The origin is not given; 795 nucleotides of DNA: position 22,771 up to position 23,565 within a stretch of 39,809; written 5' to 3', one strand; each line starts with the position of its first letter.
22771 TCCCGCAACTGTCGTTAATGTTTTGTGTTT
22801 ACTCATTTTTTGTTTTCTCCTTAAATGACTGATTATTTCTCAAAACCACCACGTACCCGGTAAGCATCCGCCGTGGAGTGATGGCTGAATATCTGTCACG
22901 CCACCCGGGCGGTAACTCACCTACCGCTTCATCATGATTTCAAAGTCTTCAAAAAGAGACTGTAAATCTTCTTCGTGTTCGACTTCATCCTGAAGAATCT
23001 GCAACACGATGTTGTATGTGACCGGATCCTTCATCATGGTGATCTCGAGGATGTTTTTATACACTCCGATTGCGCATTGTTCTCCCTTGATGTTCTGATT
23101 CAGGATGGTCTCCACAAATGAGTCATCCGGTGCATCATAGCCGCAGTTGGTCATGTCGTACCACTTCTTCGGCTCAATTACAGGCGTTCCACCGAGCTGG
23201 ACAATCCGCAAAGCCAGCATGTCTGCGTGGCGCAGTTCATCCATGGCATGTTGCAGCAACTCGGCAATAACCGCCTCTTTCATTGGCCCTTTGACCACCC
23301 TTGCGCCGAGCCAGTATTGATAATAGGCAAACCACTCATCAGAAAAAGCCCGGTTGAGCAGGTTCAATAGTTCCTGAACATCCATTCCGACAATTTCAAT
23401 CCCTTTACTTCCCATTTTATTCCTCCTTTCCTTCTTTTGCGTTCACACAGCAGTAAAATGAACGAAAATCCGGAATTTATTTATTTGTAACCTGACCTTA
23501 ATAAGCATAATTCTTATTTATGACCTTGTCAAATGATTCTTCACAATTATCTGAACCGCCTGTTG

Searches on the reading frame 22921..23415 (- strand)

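Call 5: search_protein_families(library=pfam, proteins=[window:22921-23415:-], max_evalue=0.01)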
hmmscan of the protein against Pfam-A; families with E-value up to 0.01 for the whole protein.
window:22921-23415:- (164 aa): 4 families
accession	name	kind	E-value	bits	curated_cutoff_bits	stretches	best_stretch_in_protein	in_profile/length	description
PF00210.30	Ferritin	-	1.7e-26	93.3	24.5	1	18-160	2-141/142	Ferritin-like domain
PF02915.23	Rubrerythrin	-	1.2e-05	26.2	22.8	0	104-159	2-57/137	Rubrerythrin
PF03232.19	COQ7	-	0.0039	17.3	23.5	0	101-157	3-58/169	Ubiquinone biosynthesis protein COQ7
PF13668.12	Ferritin_2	-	0.0072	16.9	24.7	0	30-148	18-129/138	Ferritin-like domain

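Call 6: search_protein_families(library=ncbifam, proteins=[window:22921-23415:-], max_evalue=0.01)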
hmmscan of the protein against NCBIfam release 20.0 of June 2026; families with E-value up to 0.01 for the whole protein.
window:22921-23415:- (164 aa): 5 families
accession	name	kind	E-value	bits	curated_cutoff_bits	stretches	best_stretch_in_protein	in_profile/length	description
NF040955.1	Arch_DPS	equivalog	1.2e-23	83.6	250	1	6-154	8-158/177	DNA protection during starvation protein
NF009990.0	PRK13456.1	equivalog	5e-23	81.6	158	1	6-153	13-162/188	DNA protection protein DPS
TIGR00754.1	bfr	equivalog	5.2e-08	33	125.55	1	15-152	6-135/157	bacterioferritin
NF041388.1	DNAstvprot_Halo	equivalog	3e-07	30.5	170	1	13-157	21-166/171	DNA starvation/stationary phase protection protein DpsA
NF052461.1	DNAProtecDpsACyan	equivalog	0.0018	18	300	1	13-121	28-133/176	DNA starvation/stress protection protein DpsA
